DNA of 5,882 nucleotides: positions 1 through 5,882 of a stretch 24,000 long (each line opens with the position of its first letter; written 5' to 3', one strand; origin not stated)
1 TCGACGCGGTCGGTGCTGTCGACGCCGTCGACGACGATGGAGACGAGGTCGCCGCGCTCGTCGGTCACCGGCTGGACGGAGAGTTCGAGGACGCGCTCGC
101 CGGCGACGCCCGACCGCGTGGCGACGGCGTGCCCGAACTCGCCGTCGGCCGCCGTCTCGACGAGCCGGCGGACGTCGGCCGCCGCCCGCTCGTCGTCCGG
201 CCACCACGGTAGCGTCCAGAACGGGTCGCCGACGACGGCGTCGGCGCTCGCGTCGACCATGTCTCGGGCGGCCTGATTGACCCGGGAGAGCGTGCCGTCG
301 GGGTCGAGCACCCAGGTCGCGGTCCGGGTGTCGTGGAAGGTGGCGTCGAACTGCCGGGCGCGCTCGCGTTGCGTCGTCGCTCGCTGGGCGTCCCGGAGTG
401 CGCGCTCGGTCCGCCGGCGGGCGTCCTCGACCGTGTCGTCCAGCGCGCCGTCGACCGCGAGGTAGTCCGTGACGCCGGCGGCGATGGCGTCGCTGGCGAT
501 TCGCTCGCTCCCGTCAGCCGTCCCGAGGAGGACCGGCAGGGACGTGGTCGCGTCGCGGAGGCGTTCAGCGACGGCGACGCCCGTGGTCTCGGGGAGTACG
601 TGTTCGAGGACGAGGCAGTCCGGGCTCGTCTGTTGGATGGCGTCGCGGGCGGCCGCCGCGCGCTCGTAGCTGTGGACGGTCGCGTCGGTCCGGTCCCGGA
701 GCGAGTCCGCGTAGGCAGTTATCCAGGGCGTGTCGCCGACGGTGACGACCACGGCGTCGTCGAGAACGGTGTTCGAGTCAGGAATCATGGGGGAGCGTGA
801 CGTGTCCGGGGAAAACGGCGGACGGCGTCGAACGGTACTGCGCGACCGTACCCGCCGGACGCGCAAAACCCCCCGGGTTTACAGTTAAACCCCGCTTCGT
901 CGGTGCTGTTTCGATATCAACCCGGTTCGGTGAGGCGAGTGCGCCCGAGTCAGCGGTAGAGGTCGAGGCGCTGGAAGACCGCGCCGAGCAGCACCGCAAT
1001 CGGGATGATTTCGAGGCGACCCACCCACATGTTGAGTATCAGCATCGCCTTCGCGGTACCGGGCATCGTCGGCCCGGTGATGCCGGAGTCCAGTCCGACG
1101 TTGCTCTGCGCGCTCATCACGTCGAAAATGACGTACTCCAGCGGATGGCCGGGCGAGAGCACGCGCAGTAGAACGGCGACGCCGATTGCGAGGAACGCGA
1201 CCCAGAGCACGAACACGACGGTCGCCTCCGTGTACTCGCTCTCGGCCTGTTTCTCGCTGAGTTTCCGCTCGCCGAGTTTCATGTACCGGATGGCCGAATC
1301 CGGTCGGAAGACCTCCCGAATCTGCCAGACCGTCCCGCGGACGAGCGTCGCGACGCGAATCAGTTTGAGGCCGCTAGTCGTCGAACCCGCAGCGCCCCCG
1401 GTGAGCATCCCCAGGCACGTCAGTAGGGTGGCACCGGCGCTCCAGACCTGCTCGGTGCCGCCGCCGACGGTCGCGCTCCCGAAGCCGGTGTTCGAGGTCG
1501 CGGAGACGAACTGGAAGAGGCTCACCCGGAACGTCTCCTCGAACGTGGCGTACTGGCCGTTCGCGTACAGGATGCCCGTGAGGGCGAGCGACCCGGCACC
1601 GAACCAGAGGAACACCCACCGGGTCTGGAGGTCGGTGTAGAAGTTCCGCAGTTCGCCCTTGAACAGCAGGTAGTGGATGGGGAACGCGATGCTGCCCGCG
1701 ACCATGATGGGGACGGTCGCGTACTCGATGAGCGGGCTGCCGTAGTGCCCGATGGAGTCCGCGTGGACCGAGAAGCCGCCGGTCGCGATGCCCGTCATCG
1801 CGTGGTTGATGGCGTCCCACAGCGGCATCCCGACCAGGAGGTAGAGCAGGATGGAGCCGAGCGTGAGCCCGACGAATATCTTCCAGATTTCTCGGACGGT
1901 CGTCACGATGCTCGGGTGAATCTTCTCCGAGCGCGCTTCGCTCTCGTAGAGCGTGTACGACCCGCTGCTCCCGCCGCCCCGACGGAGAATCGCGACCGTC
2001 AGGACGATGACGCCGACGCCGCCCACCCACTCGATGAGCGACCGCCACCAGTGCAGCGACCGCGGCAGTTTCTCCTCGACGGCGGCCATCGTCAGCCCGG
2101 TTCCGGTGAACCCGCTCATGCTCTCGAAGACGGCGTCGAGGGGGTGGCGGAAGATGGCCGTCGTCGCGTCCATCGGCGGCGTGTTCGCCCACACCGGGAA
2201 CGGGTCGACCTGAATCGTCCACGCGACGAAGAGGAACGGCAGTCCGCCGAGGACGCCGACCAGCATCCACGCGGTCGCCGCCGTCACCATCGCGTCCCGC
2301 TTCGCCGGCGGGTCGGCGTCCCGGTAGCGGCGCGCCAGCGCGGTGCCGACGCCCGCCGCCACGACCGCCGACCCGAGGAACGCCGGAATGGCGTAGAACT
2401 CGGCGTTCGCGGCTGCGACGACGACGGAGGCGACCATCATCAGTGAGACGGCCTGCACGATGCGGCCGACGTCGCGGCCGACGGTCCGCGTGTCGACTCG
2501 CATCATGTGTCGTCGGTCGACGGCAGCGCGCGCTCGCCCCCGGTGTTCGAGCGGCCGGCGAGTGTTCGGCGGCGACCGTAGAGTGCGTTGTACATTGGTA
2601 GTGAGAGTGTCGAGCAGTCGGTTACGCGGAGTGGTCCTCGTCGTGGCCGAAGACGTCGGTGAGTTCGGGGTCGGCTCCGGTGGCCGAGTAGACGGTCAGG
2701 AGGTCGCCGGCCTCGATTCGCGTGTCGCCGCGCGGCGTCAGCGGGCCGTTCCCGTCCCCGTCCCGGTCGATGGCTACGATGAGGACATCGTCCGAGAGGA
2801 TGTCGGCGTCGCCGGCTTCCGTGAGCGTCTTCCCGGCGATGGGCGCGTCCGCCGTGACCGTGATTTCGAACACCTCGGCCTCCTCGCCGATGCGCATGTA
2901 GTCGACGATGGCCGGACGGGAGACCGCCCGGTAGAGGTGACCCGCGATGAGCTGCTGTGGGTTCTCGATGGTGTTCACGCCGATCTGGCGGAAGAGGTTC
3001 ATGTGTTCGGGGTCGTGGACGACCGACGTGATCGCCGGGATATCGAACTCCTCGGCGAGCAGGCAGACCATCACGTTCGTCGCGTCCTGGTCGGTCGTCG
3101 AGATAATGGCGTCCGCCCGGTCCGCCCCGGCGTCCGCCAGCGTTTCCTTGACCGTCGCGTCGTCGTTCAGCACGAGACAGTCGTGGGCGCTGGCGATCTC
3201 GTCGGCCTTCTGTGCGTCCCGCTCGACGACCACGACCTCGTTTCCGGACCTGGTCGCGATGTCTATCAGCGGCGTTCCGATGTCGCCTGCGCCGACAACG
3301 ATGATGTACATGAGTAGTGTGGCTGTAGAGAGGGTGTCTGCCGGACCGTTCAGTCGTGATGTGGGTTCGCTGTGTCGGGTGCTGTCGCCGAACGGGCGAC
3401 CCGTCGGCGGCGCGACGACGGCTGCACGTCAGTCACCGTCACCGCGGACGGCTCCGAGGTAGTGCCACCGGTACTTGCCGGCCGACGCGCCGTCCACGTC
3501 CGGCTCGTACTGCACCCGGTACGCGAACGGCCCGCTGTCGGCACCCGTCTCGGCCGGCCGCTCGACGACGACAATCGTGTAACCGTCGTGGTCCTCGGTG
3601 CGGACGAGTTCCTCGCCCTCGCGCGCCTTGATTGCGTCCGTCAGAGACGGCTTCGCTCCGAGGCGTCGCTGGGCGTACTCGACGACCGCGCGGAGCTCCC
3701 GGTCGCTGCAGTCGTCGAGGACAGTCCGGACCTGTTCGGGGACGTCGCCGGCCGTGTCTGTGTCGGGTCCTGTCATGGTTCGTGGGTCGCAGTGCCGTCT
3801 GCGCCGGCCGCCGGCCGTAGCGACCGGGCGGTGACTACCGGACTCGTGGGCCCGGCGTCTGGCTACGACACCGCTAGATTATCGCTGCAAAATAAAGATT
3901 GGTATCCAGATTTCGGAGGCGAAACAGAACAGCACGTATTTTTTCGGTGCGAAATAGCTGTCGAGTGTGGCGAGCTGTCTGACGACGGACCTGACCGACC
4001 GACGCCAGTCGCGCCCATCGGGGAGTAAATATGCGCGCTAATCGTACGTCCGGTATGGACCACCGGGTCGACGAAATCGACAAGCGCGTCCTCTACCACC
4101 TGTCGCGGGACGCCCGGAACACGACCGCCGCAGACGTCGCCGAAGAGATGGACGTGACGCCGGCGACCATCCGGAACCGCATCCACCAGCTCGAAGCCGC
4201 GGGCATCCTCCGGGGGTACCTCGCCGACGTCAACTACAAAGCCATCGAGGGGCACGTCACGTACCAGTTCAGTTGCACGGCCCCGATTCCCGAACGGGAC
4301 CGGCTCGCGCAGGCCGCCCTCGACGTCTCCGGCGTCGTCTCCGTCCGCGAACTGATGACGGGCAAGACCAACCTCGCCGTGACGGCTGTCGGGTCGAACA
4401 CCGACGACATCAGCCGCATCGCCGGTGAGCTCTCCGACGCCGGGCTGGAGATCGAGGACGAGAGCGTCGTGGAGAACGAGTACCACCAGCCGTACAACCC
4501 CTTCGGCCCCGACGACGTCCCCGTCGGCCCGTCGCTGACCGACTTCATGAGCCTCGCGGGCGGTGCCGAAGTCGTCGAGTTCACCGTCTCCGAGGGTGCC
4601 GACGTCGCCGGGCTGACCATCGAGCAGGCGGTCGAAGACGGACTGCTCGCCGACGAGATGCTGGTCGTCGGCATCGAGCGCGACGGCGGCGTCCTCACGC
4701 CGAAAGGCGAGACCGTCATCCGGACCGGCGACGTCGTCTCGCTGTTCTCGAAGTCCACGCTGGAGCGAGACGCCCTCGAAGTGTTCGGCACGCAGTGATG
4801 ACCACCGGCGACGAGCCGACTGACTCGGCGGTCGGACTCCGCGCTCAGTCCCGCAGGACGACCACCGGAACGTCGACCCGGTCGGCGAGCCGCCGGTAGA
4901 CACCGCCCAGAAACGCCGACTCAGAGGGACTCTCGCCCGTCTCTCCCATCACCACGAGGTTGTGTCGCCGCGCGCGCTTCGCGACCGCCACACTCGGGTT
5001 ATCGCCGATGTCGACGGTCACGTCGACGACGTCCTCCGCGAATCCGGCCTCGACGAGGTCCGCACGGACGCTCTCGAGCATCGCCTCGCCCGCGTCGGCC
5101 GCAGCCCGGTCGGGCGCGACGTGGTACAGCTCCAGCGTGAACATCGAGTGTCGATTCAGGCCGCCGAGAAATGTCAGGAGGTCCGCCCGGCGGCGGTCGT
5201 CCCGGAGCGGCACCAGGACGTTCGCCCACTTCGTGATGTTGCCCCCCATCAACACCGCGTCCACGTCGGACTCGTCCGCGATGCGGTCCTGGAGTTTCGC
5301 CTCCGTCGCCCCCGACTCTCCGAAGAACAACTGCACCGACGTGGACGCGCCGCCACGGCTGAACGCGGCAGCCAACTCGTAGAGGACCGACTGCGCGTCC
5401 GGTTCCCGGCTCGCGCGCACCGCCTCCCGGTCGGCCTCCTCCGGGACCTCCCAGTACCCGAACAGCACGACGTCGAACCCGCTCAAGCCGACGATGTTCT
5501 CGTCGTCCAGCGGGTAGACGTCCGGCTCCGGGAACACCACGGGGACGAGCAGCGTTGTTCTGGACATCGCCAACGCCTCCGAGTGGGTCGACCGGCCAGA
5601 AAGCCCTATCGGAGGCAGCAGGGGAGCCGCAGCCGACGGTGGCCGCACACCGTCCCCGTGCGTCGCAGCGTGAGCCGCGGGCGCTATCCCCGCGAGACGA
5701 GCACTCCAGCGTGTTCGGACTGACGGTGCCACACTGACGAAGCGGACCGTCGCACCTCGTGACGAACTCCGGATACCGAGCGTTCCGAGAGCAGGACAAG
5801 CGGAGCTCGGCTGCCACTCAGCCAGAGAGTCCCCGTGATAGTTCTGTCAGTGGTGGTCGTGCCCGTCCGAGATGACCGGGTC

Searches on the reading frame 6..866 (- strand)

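Call 20: search_protein_families(library=pfam, proteins=[window:6-866:-], max_evalue=0.001)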
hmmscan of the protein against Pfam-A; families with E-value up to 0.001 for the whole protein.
window:6-866:- (287 aa): 4 families
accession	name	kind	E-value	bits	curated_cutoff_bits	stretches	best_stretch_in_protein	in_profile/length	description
PF08448.16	PAS_4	-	1.1e-11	45.4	23.1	1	183-287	7-108/110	PAS fold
PF00072.30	Response_reg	-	1.1e-11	45.3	30.2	1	41-137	2-98/111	Response regulator receiver domain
PF00989.32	PAS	-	1.3e-07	32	22.6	1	172-278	2-107/113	PAS fold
PF13426.13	PAS_9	-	3.4e-06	27.7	27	1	183-280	3-97/103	PAS domain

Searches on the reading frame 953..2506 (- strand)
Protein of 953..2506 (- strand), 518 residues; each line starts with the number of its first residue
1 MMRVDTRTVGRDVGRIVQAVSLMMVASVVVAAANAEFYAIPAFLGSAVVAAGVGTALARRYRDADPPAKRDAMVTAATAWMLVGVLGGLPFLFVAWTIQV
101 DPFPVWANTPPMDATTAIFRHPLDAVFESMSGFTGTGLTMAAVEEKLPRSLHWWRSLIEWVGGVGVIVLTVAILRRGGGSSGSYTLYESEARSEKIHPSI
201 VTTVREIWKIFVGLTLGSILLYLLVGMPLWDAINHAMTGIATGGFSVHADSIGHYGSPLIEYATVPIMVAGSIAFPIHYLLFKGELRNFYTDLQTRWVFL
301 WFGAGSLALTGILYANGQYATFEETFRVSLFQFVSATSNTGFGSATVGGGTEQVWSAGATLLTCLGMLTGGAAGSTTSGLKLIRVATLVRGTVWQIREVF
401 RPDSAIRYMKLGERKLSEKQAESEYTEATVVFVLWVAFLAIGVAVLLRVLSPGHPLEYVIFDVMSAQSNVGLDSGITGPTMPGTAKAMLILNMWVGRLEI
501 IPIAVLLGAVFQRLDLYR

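Call 12: search_protein_families(library=pfam, proteins=[window:953-2506:-], max_evalue=0.001)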
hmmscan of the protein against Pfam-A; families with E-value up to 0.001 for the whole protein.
window:953-2506:- (518 aa): 1 family
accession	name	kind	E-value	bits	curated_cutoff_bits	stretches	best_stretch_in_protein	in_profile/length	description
PF02386.22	TrkH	-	1.4e-69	235.3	27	1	114-506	63-489/502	Cation transport protein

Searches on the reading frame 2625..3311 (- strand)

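Call 20: search_protein_families(library=pfam, proteins=[window:2625-3311:-], max_evalue=0.001)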
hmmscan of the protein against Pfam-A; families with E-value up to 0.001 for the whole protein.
window:2625-3311:- (229 aa): 10 families
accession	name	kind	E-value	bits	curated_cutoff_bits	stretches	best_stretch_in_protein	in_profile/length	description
PF02254.24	TrkA_N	-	1.3e-25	90.4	23.8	1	3-118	1-116/116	TrkA-N domain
PF02080.26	TrkA_C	-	1.1e-13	51.3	27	1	147-208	1-57/71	TrkA-C domain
PF03807.23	F420_oxidored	-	4.9e-05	24.3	21.6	1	3-69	2-63/94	NADP oxidoreductase coenzyme F420-dependent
PF00070.33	Pyr_redox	-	0.00018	22.4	22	0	3-34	2-33/82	Pyridine nucleotide-disulphide oxidoreductase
PF03435.24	Sacchrp_dh_NADP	-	0.00021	22.1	25.1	1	3-43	1-43/129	Saccharopine dehydrogenase NADP binding domain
PF13478.12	XdhC_C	-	0.00043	21.2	29.7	1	3-98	1-65/125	XdhC Rossmann domain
PF13241.12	NAD_binding_7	-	0.00058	20.9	22.1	0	3-103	10-97/104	Putative NAD(P)-binding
PF03446.21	NAD_binding_2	-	0.00063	20.2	21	0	3-73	2-63/161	NAD binding domain of 6-phosphogluconate dehydrogenase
PF01488.26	Shikimate_DH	-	0.00074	20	24.3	0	3-74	15-84/138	Shikimate / quinate 5-dehydrogenase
PF13460.12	NAD_binding_10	-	0.00074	19.9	27.2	0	8-78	3-73/184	NAD(P)H-binding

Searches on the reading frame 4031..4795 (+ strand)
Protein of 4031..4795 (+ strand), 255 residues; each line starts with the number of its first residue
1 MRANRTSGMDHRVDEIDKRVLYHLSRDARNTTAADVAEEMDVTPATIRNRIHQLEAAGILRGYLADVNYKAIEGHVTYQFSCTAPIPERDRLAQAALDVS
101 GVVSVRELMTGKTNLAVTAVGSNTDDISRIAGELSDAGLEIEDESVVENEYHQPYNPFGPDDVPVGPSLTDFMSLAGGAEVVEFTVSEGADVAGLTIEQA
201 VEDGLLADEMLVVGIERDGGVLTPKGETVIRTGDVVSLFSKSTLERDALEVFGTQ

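Call 20: search_protein_families(library=pfam, proteins=[window:4031-4795:+], max_evalue=0.001)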
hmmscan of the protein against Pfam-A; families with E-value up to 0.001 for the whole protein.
window:4031-4795:+ (255 aa): 6 families
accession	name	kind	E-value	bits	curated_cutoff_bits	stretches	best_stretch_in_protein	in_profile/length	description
PF13412.12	HTH_24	-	6e-08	32.6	21.9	1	14-61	2-48/48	Winged helix-turn-helix DNA-binding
PF02080.26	TrkA_C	-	1e-07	32.2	27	1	181-243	1-61/71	TrkA-C domain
PF13404.12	HTH_AsnC-type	-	1e-06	28.9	27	1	14-55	2-42/42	AsnC-type helix-turn-helix domain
PF12840.13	HTH_20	-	2.3e-06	27.9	27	1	21-61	10-49/51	Helix-turn-helix domain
PF08279.18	HTH_11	-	3.9e-05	23.9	25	1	21-59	6-44/55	HTH domain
PF12802.13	MarR_2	-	4.6e-05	23.9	27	1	18-60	8-50/61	MarR family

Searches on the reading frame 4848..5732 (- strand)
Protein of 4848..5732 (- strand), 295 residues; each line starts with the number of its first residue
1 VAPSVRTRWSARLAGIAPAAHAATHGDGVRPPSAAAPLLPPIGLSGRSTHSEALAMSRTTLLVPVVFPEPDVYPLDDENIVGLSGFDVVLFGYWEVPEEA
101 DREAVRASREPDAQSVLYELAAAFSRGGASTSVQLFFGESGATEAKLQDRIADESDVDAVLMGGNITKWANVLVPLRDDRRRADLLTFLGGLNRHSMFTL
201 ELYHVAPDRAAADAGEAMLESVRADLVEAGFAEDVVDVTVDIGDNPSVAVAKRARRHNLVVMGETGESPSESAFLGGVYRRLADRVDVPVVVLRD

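Call 12: search_protein_families(library=pfam, proteins=[window:4848-5732:-], max_evalue=0.001)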
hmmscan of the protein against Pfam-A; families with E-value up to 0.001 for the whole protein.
window:4848-5732:- (295 aa): 1 family
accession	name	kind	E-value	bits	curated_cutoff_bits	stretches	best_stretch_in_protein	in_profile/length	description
PF00582.32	Usp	-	7.9e-09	36.6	24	1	171-294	4-141/141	Universal stress protein family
